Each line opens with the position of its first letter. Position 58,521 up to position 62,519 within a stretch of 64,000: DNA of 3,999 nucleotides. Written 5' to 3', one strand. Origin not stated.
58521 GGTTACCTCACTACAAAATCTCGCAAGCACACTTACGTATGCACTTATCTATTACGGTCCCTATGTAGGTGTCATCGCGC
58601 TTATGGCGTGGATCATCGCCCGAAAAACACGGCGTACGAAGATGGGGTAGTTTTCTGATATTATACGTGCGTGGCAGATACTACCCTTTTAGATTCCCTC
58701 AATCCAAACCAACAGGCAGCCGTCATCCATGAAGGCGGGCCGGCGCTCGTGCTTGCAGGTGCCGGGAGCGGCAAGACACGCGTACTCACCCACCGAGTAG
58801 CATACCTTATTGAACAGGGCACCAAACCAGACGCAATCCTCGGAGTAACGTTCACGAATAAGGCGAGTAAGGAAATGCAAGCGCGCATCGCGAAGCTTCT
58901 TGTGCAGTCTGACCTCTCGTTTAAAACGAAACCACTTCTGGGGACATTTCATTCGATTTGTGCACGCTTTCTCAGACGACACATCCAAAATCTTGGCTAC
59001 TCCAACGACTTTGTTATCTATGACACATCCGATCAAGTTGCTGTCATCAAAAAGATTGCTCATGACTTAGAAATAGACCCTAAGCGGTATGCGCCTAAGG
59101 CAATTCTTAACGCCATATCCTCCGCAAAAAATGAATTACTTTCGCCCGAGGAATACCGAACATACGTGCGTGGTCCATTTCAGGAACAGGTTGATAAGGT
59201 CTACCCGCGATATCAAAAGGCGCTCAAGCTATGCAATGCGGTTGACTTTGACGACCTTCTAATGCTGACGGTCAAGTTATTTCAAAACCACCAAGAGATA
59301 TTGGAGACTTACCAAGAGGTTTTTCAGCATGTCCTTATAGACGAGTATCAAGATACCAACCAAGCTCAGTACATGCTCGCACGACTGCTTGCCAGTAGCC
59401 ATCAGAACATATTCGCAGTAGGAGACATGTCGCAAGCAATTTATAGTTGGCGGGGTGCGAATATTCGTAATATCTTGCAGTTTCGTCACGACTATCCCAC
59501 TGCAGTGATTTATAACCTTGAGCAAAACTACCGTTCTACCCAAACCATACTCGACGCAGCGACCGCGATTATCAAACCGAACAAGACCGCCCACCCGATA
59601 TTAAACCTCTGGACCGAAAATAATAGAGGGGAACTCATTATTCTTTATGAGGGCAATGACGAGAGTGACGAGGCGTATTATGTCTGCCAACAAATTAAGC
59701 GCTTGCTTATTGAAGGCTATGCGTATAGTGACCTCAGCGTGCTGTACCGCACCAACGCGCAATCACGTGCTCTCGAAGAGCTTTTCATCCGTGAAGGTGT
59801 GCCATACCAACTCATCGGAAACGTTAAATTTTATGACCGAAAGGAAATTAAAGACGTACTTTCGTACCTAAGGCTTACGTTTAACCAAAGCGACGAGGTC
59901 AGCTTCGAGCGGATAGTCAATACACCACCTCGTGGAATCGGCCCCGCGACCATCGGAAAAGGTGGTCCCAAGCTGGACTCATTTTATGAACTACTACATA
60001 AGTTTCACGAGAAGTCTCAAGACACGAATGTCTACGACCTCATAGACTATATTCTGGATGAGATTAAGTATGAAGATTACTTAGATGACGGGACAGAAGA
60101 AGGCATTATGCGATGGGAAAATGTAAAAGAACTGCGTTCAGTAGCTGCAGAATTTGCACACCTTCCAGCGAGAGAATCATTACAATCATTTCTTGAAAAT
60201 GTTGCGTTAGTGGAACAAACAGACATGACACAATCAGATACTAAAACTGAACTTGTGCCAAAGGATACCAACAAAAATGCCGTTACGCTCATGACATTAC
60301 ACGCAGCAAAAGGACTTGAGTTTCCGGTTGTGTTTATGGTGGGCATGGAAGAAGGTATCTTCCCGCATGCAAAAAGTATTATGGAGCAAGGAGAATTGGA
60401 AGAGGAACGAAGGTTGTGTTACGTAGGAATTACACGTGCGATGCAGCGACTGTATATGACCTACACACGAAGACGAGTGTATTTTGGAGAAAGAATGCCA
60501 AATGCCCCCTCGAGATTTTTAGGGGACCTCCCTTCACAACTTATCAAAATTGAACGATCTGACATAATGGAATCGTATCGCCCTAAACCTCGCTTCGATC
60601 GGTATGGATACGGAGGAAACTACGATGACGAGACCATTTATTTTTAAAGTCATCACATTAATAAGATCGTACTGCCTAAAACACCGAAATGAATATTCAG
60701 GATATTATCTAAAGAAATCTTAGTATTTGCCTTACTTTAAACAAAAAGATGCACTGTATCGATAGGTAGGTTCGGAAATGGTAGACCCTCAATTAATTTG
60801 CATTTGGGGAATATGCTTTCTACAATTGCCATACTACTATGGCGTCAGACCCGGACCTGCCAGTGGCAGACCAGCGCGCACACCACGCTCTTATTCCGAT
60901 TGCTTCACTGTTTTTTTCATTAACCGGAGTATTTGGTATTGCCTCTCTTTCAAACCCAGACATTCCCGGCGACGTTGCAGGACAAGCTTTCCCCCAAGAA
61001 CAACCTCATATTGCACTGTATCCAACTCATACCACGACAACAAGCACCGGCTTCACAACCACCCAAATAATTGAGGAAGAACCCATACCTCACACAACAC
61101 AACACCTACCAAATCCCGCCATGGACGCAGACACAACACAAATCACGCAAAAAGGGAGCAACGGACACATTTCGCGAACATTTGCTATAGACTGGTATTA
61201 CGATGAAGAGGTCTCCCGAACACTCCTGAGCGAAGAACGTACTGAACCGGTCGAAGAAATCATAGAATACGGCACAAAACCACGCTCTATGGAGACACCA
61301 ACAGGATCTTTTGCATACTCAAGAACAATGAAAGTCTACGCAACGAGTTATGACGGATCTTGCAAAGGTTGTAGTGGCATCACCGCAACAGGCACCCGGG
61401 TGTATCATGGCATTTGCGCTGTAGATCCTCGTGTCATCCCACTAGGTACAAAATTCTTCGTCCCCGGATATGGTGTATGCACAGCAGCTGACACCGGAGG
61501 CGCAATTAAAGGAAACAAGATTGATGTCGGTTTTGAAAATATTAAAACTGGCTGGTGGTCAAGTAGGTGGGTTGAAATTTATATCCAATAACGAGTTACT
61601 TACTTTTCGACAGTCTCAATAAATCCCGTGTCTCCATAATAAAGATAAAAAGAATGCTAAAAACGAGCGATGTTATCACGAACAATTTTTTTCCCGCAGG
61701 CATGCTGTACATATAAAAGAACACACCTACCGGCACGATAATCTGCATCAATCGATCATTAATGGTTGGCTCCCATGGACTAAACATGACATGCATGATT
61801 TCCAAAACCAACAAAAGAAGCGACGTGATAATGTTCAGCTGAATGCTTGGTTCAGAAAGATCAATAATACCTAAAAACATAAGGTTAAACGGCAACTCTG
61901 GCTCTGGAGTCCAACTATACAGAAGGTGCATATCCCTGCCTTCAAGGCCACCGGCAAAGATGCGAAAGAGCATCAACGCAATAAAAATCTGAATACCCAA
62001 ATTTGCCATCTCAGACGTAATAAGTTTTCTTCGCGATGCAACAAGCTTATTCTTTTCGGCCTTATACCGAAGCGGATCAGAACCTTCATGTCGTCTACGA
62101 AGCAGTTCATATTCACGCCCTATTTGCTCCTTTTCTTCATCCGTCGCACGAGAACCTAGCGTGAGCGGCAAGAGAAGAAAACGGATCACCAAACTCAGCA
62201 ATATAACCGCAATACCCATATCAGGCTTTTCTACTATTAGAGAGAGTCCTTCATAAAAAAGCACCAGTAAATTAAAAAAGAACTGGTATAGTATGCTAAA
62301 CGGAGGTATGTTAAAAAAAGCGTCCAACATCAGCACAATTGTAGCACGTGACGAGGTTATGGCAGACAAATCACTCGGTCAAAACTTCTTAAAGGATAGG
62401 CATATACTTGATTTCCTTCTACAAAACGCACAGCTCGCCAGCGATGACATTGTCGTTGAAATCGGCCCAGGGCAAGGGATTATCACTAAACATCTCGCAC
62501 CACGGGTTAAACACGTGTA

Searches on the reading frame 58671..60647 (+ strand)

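Call 43: search_protein_families(library=pfam, proteins=[window:58671-60647:+], max_evalue=0.001)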
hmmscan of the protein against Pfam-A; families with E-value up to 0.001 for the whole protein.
window:58671-60647:+ (658 aa): 6 families
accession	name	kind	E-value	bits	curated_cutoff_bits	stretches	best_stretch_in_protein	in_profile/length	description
PF00580.27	UvrD-helicase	-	4.2e-93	312.4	23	1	10-276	1-271/271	UvrD/REP helicase N-terminal domain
PF13361.12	UvrD_C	-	3e-75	254.3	25.6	1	281-600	1-349/350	UvrD-like helicase C-terminal domain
PF13245.12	AAA_19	-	7.4e-21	75.2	25.1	1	14-259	1-132/134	AAA domain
PF13538.12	UvrD_C_2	-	5.6e-09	36.2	27.4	1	538-596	2-51/52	UvrD-like helicase C-terminal domain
PF13604.12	AAA_30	-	2e-06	28.1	27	0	10-73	2-66/191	AAA domain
PF01443.25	Viral_helicase1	-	5.4e-05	23.5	21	0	519-595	161-225/228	Viral superfamily 1 RNA helicase core domain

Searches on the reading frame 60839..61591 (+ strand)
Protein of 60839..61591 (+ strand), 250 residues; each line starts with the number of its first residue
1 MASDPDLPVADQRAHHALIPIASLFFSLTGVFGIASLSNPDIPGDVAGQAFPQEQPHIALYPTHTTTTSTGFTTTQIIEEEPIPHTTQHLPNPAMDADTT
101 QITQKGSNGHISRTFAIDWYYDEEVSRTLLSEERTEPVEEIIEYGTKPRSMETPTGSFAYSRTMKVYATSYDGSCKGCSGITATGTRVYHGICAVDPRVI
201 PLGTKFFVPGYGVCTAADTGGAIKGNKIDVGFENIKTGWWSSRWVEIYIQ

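Call 101: search_protein_families(library=pfam, proteins=[window:60839-61591:+], max_evalue=0.0001)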
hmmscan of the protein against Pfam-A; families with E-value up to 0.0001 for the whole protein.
window:60839-61591:+ (250 aa): 2 families
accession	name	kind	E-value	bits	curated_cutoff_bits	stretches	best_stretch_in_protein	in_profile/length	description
PF07501.17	G5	-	3.3e-15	56.5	23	1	75-147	2-75/75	G5 domain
PF06725.17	3D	-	1.3e-14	54.6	23.8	1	194-230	4-47/72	3D domain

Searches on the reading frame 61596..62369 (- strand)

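Call 101: search_protein_families(library=pfam, proteins=[window:61596-62369:-], max_evalue=0.0001)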
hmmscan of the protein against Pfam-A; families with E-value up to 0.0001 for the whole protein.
window:61596-62369:- (257 aa): 1 family
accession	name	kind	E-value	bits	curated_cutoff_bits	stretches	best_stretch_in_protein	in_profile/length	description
PF02096.25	60KD_IMP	-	3.3e-14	53.6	35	1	51-245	1-161/163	60Kd inner membrane protein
